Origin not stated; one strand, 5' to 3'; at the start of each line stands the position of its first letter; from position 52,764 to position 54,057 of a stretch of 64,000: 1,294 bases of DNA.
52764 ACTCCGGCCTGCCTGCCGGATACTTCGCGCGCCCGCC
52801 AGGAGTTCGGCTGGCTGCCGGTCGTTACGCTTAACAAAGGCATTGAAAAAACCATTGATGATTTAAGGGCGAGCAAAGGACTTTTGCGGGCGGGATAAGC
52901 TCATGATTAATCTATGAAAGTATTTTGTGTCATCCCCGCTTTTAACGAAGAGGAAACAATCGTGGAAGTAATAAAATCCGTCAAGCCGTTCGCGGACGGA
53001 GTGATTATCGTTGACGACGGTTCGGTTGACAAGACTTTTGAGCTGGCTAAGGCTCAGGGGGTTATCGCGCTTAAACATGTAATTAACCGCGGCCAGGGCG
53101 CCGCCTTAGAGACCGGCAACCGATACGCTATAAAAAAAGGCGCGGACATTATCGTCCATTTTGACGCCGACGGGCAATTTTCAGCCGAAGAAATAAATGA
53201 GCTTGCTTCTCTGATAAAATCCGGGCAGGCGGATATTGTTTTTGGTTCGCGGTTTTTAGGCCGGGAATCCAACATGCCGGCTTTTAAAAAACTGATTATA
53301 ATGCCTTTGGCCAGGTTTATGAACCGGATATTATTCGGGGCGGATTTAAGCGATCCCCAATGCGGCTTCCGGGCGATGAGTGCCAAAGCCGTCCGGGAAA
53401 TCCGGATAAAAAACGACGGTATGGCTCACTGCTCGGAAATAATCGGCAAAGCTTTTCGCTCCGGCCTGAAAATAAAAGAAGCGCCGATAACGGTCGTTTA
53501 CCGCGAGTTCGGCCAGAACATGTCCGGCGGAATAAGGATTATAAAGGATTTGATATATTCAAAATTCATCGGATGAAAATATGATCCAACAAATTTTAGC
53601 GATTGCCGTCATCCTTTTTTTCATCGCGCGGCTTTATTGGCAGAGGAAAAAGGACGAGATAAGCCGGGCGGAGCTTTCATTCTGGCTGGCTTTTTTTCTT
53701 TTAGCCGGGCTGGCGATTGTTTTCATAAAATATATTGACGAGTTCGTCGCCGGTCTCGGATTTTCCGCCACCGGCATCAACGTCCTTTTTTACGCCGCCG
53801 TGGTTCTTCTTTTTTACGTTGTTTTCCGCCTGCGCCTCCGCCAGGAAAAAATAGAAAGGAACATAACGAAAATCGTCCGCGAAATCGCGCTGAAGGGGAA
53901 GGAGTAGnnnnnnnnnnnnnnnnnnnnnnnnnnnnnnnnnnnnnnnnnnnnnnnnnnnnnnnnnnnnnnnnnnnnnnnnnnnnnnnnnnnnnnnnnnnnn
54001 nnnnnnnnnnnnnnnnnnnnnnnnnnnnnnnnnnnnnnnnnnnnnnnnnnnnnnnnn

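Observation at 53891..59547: Reiterated ~65-bp junction repeat delimits a cassette-like accessory array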

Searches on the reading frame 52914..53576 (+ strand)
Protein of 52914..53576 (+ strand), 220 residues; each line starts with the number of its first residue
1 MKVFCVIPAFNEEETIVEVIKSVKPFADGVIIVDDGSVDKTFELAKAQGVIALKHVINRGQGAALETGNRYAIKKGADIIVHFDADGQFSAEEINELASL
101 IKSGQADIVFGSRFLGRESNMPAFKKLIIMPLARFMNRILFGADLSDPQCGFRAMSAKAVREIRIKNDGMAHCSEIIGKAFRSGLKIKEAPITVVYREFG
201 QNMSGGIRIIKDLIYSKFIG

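Call 10: search_protein_families(library=pfam, proteins=[window:52914-53576:+], max_evalue=0.01)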
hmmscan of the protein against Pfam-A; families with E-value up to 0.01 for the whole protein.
window:52914-53576:+ (220 aa): 2 families
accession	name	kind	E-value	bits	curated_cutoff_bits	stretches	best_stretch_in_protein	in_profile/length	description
PF00535.33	Glycos_transf_2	-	6.2e-23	82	23.3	1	6-163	3-167/168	Glycosyl transferase family 2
PF10111.15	Glyco_tranf_2_2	-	0.00017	21.6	27.3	1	6-103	3-108/276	Glycosyltransferase like family 2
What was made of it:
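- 52914..53907 (+): GT2 (52914-53576) and DUF2304 (53581-53907). This is the conserved left flank of the variable region. Pfam (call 10).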

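Call 23: find_homologous_proteins(query=window:52914-53573:+, max_evalue=1e-20)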
Query window:52914-53573:+ (220 aa): 6963 proteins with E <= 1e-20 among 7941 candidates; the best 120 are listed.
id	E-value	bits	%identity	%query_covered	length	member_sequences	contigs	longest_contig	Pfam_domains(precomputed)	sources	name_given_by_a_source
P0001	1.4e-137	474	100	100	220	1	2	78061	PF00535.33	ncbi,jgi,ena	ncbi:MAG: glycosyltransferase family 2 protein [Patescibacteria group bacterium]|jgi:glycosyltransfe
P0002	3.9e-124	430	89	100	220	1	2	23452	PF00535.33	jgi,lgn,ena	-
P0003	2.3e-113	395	81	100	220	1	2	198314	PF00535.33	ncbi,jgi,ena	ncbi:MAG: glycosyltransferase family 2 protein [Patescibacteria group bacterium]|jgi:glycosyltransfe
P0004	1.1e-102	360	72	100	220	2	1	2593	PF00535.33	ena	-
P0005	9.7e-101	354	72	100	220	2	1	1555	PF00535.33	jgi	jgi:glycosyltransferase involved in cell wall biosynthesis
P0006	1.2e-99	350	72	100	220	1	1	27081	PF00535.33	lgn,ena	-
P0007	3.3e-94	332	69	99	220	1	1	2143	PF00535.33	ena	-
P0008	1.1e-92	327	67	99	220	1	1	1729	PF00535.33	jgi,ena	-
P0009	6.9e-92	325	66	100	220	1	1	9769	PF00535.33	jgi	-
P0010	7.1e-92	325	67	99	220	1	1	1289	PF00535.33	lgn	-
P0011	1.4e-91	324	65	100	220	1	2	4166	PF00535.33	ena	-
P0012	1.5e-91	324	65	100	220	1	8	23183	PF00535.33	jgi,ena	-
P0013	2.2e-91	323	65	100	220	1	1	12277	PF00535.33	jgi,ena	-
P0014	1.7e-90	320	66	99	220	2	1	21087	PF00535.33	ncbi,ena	-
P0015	2.2e-90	320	66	99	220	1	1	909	PF00535.33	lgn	-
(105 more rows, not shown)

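Call 24: find_encoding_contigs(protein=P0002, flank=10000, max_places=4)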
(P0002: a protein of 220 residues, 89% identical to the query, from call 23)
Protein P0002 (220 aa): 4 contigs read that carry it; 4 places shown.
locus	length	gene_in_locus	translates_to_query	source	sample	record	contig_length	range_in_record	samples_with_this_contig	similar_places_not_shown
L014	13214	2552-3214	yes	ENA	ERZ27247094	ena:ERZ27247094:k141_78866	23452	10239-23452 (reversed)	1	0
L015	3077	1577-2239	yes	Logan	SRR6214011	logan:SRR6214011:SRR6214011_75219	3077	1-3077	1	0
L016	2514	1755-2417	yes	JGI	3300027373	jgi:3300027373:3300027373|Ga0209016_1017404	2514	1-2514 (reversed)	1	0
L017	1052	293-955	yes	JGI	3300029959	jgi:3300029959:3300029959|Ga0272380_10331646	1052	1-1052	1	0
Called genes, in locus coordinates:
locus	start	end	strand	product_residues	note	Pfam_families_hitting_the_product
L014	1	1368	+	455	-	?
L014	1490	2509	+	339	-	PF04321:RmlD_sub_bind (weak), PF01073:3Beta_HSD, PF01370:Epimerase, PF07993:NAD_binding_4, PF16363:GDP_Man_Dehyd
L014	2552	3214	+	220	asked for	PF00535:Glycos_transf_2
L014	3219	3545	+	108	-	PF10066:DUF2304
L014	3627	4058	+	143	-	-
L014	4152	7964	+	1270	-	PF13385:Laminin_G_3, PF02450:LCAT, PF00561:Abhydrolase_1 (weak), PF01674:Lipase_2 (weak), PF02089:Palm_thioest (weak), PF07819:PGAP1 (weak)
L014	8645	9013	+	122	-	-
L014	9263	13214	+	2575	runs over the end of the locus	PF19077:Big_13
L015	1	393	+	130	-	?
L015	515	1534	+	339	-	PF04321:RmlD_sub_bind (weak), PF01073:3Beta_HSD, PF01370:Epimerase, PF07993:NAD_binding_4, PF16363:GDP_Man_Dehyd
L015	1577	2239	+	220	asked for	PF00535:Glycos_transf_2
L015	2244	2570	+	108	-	PF10066:DUF2304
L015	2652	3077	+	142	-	?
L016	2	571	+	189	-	?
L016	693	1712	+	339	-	PF04321:RmlD_sub_bind (weak), PF01073:3Beta_HSD, PF01370:Epimerase, PF07993:NAD_binding_4, PF16363:GDP_Man_Dehyd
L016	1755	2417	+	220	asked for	PF00535:Glycos_transf_2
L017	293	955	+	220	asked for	PF00535:Glycos_transf_2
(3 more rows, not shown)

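Call 25: find_encoding_contigs(protein=P0003, flank=10000, max_places=4)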
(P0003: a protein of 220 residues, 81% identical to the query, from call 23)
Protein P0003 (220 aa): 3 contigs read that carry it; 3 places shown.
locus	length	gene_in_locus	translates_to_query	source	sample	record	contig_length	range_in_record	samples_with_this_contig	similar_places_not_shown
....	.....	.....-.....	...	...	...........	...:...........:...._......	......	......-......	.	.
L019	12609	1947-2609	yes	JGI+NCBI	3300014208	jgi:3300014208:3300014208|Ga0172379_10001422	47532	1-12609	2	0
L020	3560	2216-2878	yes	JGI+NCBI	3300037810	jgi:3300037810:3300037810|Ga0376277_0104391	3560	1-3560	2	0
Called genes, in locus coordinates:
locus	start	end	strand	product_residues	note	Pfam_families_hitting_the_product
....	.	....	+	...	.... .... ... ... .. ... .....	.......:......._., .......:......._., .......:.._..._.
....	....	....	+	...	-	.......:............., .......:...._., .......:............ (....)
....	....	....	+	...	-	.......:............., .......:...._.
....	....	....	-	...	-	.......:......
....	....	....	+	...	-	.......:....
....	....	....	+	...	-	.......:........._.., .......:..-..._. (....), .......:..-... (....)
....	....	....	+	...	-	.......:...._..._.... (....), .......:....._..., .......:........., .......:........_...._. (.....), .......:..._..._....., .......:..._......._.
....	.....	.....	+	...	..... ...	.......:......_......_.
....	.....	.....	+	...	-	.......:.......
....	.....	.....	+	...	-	-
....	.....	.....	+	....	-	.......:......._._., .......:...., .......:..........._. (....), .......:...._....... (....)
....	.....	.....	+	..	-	-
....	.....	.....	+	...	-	-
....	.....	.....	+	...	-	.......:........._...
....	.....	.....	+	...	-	-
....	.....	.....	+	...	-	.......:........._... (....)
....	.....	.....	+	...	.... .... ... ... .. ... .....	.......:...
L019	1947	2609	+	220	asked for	PF00535:Glycos_transf_2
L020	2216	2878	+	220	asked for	PF00535:Glycos_transf_2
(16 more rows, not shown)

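Call 26: find_encoding_contigs(protein=P0006, flank=10000, max_places=4)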
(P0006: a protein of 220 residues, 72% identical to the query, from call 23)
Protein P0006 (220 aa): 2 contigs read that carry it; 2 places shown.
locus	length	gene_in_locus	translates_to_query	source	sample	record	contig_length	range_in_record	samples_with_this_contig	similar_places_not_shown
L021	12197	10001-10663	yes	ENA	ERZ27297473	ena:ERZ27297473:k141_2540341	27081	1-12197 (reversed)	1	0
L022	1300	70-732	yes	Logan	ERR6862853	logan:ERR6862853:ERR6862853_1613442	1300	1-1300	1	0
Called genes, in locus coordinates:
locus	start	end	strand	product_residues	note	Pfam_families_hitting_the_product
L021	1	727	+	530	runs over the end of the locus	PF01676:Metalloenzyme, PF06415:iPGM_N, PF01663:Phosphodiest (weak)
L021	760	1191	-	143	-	PF02681:DUF212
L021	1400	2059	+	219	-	PF01135:PCMT, PF13847:Methyltransf_31 (weak)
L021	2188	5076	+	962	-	PF22842:Pel9A-like_beta_helix, PF13229:Beta_helix (weak), PF22842:Pel9A-like_beta_helix (weak)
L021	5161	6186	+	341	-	PF02618:YceG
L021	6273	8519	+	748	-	PF00082:Peptidase_S8, PF01839:FG-GAP (weak), PF13517:FG-GAP_3 (weak)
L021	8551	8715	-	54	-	-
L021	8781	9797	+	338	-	PF04321:RmlD_sub_bind, PF01073:3Beta_HSD, PF01370:Epimerase, PF16363:GDP_Man_Dehyd, PF07993:NAD_binding_4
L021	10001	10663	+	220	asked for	PF00535:Glycos_transf_2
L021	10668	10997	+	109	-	PF10066:DUF2304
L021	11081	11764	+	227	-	PF28492:Beta_helix_4 (weak)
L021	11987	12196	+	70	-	?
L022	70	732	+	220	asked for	PF00535:Glycos_transf_2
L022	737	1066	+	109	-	PF10066:DUF2304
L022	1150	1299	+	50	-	?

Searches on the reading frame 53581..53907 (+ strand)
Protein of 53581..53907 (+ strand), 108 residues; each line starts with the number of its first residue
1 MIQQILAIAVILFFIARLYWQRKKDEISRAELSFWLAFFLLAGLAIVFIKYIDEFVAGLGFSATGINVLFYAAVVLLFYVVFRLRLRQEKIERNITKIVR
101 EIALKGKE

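Call 10: search_protein_families(library=pfam, proteins=[window:53581-53907:+], max_evalue=0.01)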
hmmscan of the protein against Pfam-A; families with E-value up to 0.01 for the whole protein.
window:53581-53907:+ (108 aa): 3 families
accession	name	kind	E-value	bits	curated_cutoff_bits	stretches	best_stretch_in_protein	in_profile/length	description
PF10066.14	DUF2304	-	7.1e-17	62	25.5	1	3-107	2-105/106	Uncharacterized conserved protein (DUF2304)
PF01034.25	Syndecan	-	0.0015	18.9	25.2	0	4-28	20-41/64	Syndecan domain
PF03419.18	Peptidase_U4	-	0.0021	17.9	28.4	1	7-107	67-157/284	Sporulation factor SpoIIGA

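Call 12: find_encoding_contigs(protein=window:53581-53907:+, flank=10000, max_places=10)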
Protein window:53581-53907:+ (108 aa): 2 contigs read that carry it; 2 places shown.
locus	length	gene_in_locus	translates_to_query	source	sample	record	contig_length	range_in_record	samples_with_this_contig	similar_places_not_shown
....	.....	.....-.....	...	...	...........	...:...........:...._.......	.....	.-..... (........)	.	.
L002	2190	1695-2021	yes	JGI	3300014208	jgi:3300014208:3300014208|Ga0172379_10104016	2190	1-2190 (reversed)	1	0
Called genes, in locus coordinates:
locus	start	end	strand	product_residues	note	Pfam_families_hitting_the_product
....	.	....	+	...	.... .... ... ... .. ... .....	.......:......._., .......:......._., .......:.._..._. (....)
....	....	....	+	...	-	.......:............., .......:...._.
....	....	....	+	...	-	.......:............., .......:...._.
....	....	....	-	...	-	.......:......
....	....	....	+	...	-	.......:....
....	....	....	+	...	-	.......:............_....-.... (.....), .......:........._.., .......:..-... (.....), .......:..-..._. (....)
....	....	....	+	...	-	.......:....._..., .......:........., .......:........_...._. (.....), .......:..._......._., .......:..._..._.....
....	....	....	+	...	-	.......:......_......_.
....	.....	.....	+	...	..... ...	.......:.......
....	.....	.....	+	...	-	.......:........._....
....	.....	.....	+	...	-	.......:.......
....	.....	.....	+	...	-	-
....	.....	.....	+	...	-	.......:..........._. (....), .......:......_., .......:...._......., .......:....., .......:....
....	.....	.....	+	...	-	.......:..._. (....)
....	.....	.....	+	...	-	-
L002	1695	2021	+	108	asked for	PF10066:DUF2304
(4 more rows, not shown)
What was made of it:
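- Copies 0, A and B lie on one independent 29.8-kb contig (call 12).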
